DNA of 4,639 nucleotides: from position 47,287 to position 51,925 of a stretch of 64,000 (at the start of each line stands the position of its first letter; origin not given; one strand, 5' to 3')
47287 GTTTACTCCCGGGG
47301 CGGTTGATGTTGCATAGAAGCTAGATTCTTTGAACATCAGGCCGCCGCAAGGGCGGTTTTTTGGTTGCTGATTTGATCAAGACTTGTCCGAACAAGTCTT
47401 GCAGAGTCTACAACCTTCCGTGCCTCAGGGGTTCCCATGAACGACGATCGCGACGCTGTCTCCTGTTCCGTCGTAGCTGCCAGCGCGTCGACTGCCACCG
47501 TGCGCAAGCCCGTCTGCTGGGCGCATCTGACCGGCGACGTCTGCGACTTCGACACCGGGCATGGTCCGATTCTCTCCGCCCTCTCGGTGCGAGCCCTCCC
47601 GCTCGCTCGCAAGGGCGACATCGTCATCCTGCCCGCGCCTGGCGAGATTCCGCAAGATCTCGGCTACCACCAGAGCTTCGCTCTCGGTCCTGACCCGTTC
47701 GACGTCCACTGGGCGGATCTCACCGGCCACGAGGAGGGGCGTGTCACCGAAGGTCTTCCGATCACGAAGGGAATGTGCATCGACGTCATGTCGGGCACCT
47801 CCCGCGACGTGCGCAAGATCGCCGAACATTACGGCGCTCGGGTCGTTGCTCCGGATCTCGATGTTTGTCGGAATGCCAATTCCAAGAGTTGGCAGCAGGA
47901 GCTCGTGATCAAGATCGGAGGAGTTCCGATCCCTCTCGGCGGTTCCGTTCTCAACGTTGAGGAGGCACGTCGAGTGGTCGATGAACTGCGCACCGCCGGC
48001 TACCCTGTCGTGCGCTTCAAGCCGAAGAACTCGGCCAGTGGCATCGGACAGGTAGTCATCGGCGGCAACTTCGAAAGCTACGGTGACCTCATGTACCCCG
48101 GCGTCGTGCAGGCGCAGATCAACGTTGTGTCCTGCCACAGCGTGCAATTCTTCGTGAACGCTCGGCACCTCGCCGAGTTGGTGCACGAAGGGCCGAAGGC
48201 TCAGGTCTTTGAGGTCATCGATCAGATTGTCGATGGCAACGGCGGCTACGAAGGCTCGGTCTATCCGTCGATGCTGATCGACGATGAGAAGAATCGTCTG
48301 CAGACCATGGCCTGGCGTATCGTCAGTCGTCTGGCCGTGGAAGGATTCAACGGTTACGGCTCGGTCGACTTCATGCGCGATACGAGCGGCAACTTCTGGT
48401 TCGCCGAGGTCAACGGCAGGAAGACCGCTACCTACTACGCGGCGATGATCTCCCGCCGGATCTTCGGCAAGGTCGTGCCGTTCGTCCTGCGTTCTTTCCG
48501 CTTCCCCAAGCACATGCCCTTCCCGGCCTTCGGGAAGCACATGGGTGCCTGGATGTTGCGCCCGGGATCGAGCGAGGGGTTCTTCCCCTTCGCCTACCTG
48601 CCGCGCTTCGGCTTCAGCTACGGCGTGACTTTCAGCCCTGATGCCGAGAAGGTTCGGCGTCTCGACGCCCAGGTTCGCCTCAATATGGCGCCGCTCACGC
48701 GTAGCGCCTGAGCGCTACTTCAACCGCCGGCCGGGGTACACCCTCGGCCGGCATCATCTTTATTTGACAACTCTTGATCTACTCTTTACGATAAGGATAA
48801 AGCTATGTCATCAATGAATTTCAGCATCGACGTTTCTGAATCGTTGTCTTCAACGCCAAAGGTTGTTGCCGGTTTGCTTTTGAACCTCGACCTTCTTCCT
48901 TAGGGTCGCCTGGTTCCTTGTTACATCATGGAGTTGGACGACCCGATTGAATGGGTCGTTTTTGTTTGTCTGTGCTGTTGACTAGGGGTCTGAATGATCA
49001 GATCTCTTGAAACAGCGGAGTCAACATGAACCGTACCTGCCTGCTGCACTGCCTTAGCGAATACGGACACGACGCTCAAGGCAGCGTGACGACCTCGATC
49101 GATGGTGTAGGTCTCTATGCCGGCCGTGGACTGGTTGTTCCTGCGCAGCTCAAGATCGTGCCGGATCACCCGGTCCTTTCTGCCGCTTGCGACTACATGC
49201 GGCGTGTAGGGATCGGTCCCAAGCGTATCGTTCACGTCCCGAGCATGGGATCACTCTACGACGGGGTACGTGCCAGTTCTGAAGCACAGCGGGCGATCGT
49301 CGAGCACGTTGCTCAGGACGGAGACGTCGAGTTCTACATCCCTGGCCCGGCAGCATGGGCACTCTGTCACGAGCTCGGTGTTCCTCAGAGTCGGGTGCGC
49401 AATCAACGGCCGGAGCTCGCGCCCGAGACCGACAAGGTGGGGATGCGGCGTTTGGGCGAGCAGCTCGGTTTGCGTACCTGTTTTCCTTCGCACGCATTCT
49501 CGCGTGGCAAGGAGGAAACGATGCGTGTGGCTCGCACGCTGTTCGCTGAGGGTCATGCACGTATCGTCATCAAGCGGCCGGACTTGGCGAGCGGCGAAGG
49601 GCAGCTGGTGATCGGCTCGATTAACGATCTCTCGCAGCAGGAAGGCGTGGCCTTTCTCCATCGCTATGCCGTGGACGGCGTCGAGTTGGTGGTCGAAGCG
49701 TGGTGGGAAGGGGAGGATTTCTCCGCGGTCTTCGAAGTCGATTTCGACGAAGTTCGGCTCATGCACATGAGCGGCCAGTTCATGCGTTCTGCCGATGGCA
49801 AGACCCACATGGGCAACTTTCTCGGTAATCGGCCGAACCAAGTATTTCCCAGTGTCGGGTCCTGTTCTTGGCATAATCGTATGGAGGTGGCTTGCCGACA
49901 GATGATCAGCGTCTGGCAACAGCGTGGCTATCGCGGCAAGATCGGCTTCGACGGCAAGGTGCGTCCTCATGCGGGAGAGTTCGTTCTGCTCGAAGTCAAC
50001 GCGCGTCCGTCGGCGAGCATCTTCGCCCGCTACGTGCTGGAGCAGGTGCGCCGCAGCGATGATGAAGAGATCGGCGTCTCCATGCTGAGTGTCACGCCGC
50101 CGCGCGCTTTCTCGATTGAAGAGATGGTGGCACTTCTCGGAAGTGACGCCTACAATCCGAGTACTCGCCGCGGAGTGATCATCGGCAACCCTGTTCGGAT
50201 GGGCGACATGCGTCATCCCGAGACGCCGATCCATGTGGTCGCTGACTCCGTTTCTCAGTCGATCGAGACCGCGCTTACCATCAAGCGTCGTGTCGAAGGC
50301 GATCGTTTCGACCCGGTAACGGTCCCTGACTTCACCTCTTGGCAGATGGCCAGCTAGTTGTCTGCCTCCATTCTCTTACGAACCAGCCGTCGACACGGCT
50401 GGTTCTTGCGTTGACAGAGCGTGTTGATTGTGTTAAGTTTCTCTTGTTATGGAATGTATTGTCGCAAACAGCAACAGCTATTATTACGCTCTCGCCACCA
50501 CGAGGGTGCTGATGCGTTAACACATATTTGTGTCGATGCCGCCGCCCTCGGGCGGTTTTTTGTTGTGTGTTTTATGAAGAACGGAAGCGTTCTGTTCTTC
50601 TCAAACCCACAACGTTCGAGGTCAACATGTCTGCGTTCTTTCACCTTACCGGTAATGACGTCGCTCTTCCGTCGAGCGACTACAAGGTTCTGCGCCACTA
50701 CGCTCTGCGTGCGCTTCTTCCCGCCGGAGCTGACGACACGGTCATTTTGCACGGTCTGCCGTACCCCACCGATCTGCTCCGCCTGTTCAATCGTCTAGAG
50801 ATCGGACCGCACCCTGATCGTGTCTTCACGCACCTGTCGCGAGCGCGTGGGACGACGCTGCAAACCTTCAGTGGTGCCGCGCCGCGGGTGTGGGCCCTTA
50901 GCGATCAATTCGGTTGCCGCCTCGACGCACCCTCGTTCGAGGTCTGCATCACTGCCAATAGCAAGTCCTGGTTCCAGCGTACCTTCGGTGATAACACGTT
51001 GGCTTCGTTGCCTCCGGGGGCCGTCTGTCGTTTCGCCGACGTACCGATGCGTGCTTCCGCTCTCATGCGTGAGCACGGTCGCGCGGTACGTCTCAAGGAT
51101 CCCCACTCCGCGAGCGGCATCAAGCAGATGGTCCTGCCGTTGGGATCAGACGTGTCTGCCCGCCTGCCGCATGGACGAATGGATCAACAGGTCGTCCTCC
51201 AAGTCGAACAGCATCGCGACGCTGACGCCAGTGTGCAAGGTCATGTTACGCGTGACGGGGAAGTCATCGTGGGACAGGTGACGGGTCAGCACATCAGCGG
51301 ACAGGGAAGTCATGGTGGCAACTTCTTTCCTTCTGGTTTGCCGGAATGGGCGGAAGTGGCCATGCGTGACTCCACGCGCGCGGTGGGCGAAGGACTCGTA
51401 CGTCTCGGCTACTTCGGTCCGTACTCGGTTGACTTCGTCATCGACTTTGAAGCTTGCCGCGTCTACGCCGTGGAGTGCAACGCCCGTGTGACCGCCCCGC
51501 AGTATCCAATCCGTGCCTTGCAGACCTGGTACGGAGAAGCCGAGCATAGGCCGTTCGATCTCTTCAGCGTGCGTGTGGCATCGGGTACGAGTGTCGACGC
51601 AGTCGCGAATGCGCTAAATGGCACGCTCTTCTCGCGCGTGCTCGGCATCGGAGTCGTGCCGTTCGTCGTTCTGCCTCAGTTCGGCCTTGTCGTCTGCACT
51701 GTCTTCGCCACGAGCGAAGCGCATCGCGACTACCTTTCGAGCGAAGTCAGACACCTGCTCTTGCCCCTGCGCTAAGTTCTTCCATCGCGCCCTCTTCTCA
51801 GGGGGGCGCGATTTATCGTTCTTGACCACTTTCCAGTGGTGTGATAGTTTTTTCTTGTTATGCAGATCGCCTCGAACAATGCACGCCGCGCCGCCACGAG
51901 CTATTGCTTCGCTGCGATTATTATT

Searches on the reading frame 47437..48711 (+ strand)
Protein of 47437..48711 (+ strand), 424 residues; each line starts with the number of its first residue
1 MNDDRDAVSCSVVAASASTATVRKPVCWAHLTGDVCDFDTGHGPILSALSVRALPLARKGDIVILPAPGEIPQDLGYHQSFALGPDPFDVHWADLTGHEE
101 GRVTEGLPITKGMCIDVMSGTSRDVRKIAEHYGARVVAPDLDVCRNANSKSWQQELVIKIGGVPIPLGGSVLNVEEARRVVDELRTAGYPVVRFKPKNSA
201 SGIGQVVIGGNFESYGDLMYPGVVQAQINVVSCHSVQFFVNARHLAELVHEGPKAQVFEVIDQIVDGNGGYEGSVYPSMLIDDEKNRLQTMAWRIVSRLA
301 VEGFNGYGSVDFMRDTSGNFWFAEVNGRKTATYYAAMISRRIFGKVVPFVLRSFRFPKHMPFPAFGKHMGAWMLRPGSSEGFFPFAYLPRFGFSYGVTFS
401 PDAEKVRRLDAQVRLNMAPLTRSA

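Call 6: search_protein_families(library=pfam, proteins=[window:47437-48711:+], max_evalue=1)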
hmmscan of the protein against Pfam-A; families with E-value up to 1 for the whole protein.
window:47437-48711:+ (424 aa): 5 families
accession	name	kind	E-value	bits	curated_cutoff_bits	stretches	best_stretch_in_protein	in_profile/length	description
PF07478.18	Dala_Dala_lig_C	-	0.00047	20.2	24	1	274-327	124-174/204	D-ala D-ala ligase C-terminus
PF11379.13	DUF3182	-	0.025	14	26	1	147-209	97-156/354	Protein of unknown function (DUF3182)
PF22115.1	T6SS_Tse3_cat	-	0.14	12.6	27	0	115-173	83-141/189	T6SS, Peptidoglycan muramidase Tse3, catalytic domain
PF14398.11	ATPgrasp_YheCD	-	0.26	10.9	26.8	1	286-336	183-234/255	YheC/D like ATP-grasp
PF03698.18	UPF0180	-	0.27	11.9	25.4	1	179-211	11-43/77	Uncharacterised protein family (UPF0180)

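Call 18: find_homologous_proteins(query=window:47437-48711:+, max_evalue=0.001)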
Query window:47437-48711:+ (424 aa): 1 proteins with E <= 0.001 among 7809 candidates.
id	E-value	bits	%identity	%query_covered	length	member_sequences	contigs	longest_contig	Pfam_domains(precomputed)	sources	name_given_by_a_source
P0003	4.6e-291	983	100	100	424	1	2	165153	-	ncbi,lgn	-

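Call 36: find_homologous_proteins(query=A5, max_evalue=0.001)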
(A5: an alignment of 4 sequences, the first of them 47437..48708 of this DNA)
Query A5 (4 sequences) (424 aa, profile of the alignment): 2 proteins with E <= 0.001 among 8000 candidates.
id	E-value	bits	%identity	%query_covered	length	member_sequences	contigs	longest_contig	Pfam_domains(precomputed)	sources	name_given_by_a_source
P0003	6.0e-179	614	100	100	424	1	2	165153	-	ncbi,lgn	-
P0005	7.4e-165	567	26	40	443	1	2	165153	-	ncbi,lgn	-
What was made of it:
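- Tried and rejected: The single-protein and profile searches returned only the window's own proteins (calls 18, 36).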

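Call 41: search_solved_structures(query=A5, max_evalue=1)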
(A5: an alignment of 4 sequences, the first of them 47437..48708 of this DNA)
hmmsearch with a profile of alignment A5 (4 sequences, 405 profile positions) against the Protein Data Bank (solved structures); distinct sequences matched with E-value up to 1: 28.
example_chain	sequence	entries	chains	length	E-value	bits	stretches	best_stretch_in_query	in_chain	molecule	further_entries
3wvq_A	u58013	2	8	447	8.9e-11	44.8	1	271-400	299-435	PGM1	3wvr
8ynd_A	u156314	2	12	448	1.4e-09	40.8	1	127-325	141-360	ATP-grasp peptide ligase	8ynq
8yi6_A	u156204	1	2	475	1e-05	28.1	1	226-319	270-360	L-propargylglycine--L-glutamate ligase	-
5h80_A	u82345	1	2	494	0.0012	21.3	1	83-308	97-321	Carboxylase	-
8evy_B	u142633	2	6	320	0.0016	20.9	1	128-308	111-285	D-alanine--D-alanine ligase B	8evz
3ouu_A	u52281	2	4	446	0.0018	20.7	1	107-308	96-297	Biotin carboxylase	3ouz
5d8d_A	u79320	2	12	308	0.0065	18.9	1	255-307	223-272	D-alanine--D-alanine ligase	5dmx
2c00_A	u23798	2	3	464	0.0067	18.8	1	114-309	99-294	BIOTIN CARBOXYLASE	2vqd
7kc7_A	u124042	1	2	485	0.018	17.5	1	108-308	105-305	2-oxoglutarate carboxylase small subunit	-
7kbl_A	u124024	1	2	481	0.018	17.4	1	108-308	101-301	2-oxoglutarate carboxylase small subunit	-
7kct_A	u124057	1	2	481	0.018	17.4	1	108-308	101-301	2-oxoglutarate carboxylase small subunit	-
4e4t_A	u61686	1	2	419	0.034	16.5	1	255-364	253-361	Phosphoribosylaminoimidazole carboxylase, ATPase subunit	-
4zqi_A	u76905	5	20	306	0.034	16.5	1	246-309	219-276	D-alanine--D-alanine ligase | D-alanine-D-alanine ligase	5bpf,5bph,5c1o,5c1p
3v4z_A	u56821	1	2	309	0.035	16.5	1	246-309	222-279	D-alanine--D-alanine ligase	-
4eg0_A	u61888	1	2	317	0.045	16.1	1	136-309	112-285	D-alanine--D-alanine ligase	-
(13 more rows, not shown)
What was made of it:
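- On PGM1-type peptide-ligase system: The profile of the four ligases matches 3wvq (PGM1) at E 8.9e-11 and 8ynd at E 1.4e-9 (call 41).
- Closest known: Pheganomycin-type peptide-ligase system. Same: The ATP-grasp paralogs are remote relatives of PGM1 (call 41).
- The ligase profile's best solved relatives are PGM1 (3wvq, E 9e-11), an 'ATP-grasp peptide ligase' (8ynd, E 1e-9) and BesA (call 41).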

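Call 43: search_protein_families(library=ncbifam, proteins=[window:47437-48711:+], max_evalue=1)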
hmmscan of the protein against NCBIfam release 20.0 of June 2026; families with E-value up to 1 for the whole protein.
window:47437-48711:+ (424 aa): 20 families
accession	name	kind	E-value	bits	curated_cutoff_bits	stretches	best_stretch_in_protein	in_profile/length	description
NF006766.0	PRK09288.1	equivalog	6.1e-06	25.2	339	1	179-341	140-297/396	formate-dependent phosphoribosylglycinamide formyltransferase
NF006286.0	PRK08462.1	equivalog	8.3e-05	21.6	740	1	125-330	93-296/445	acetyl-CoA carboxylase biotin carboxylase subunit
NF005096.0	PRK06524.1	equivalog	0.00026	19.2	684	1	268-330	260-324/493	biotin carboxylase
NF004085.0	PRK05586.1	equivalog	0.00039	19.4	723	1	278-329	244-293/448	acetyl-CoA carboxylase biotin carboxylase subunit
TIGR00514.1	accC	equivalog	0.00078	18.4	626.5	1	127-328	93-292/449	acetyl-CoA carboxylase biotin carboxylase subunit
NF006367.0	PRK08591.1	subfamily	0.00078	18.3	597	1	278-328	244-292/451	acetyl-CoA carboxylase biotin carboxylase subunit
TIGR01142.1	purT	equivalog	0.0012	17.8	502.15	1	183-342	131-285/380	phosphoribosylglycinamide formyltransferase 2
NF006287.0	PRK08463.1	equivalog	0.0014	17.5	775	1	125-329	90-293/479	acetyl-CoA carboxylase subunit A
TIGR01205.1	D_ala_D_alaTIGR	subfamily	0.0015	17.6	245.65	1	276-327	237-285/318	D-alanine--D-alanine ligase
TIGR00768.1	rimK_fam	subfamily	0.0057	16.1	143.4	1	120-203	59-136/276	RimK family alpha-L-glutamate ligase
NF002378.0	PRK01372.1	subfamily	0.015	14.1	243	1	274-327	219-269/305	D-alanine--D-alanine ligase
TIGR01235.1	pyruv_carbox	equivalog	0.04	11.4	1114.45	1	130-328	96-292/1143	pyruvate carboxylase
NF010623.0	PRK14016.1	subfamily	0.059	11.5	877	1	151-204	216-264/871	cyanophycin synthetase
TIGR04187.1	GRASP_SAV_5884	subfamily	0.088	12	350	1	307-327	268-288/312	ATP-grasp ribosomal peptide maturase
NF011171.0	PRK14573.1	equivalog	0.14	10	1015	1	280-328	710-755/809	bifunctional UDP-N-acetylmuramate--L-alanine ligase/D-alanine--D-alanine ligase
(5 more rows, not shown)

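Call 73: search_protein_families(library=padloc, proteins=[window:47437-48711:+], max_evalue=1)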
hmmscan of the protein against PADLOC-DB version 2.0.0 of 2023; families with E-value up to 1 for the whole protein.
window:47437-48711:+ (424 aa): 0 families

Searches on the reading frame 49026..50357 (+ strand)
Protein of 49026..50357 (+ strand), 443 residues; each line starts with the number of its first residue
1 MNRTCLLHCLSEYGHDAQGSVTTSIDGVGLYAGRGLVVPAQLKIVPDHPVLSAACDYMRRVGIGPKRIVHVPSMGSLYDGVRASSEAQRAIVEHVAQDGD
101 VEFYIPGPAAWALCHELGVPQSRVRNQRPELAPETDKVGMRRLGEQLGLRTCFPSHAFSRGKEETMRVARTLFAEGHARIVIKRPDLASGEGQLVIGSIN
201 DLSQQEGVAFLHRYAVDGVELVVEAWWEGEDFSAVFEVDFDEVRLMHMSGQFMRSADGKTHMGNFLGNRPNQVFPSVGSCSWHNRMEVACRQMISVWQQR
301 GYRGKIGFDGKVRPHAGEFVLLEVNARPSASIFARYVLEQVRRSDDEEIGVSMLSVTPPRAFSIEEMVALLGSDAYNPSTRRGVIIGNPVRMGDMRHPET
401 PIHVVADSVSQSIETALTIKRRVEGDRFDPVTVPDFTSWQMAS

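Call 6: search_protein_families(library=pfam, proteins=[window:49026-50357:+], max_evalue=1)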
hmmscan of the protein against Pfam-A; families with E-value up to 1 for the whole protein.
window:49026-50357:+ (443 aa): 2 families
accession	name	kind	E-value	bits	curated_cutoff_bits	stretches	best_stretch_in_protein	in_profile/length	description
PF01071.24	GARS_A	-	0.00045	20.5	27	1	137-260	3-122/194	Phosphoribosylglycinamide synthetase, ATP-grasp (A) domain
PF02655.19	ATP-grasp_3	-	0.037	14.5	23.2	1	178-331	32-160/160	ATP-grasp domain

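Call 43: search_protein_families(library=ncbifam, proteins=[window:49026-50357:+], max_evalue=1)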
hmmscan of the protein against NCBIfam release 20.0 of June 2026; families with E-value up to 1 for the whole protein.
window:49026-50357:+ (443 aa): 1 family
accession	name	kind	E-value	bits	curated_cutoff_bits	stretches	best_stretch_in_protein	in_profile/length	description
TIGR00877.1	purD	equivalog_domain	0.00073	18.5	288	1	134-259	102-223/425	phosphoribosylamine--glycine ligase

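Call 52: find_related_loci(query=A7, collection=metagenome_contigs, flank=8000)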
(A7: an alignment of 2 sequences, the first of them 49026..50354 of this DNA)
Query A7 (443 aa) in metagenome_contigs; peptide patterns used: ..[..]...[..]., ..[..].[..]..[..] (x = any residue, [..] = any of these).
600 stretches matched a pattern, but none encodes a relative of the query by tblastn (E <= 1e-3).

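Call 70: find_related_loci(query=A7, collection=viral_contigs, flank=8000)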
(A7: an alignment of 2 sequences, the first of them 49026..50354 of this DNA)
Query A7 (443 aa) in viral_contigs; peptide patterns used: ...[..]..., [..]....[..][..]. (x = any residue, [..] = any of these).
50 stretches matched a pattern, but none encodes a relative of the query by tblastn (E <= 1e-3).
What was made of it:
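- Tried and rejected: JGI metagenomes and viral contigs gave nothing (calls 52, 70).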

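Call 73: search_protein_families(library=padloc, proteins=[window:49026-50357:+], max_evalue=1)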
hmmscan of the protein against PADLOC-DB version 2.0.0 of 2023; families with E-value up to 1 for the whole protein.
window:49026-50357:+ (443 aa): 0 families

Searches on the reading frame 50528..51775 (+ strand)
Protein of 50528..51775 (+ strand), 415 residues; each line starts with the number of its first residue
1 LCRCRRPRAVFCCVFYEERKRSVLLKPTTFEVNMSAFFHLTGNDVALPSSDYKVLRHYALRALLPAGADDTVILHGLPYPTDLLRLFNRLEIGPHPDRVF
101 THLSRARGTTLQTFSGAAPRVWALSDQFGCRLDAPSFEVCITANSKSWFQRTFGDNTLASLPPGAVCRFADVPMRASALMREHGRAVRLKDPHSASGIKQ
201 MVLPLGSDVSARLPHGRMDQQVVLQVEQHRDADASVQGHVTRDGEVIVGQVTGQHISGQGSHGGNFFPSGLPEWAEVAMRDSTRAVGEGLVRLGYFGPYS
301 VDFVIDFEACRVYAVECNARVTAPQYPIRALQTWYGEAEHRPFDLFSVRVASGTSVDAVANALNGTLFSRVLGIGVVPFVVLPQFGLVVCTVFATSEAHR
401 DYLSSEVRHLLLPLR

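Call 6: search_protein_families(library=pfam, proteins=[window:50528-51775:+], max_evalue=1)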
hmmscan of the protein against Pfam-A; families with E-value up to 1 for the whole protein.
window:50528-51775:+ (415 aa): 0 families

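Call 43: search_protein_families(library=ncbifam, proteins=[window:50627-51775:+], max_evalue=1)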
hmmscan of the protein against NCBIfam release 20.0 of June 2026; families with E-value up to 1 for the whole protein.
window:50627-51775:+ (382 aa): 3 families
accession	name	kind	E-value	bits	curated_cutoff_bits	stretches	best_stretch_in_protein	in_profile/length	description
NF042917.1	PAGG_GluLig_BesA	equivalog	1.1e-08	34.4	750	1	200-300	265-361/432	L-propargylglycine--L-glutamate ligase BesA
NF005096.0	PRK06524.1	equivalog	1.6e-08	33.1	684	1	91-290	121-325/493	biotin carboxylase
NF005315.0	PRK06849.1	equivalog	0.18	10.7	406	1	259-289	248-277/389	hypothetical protein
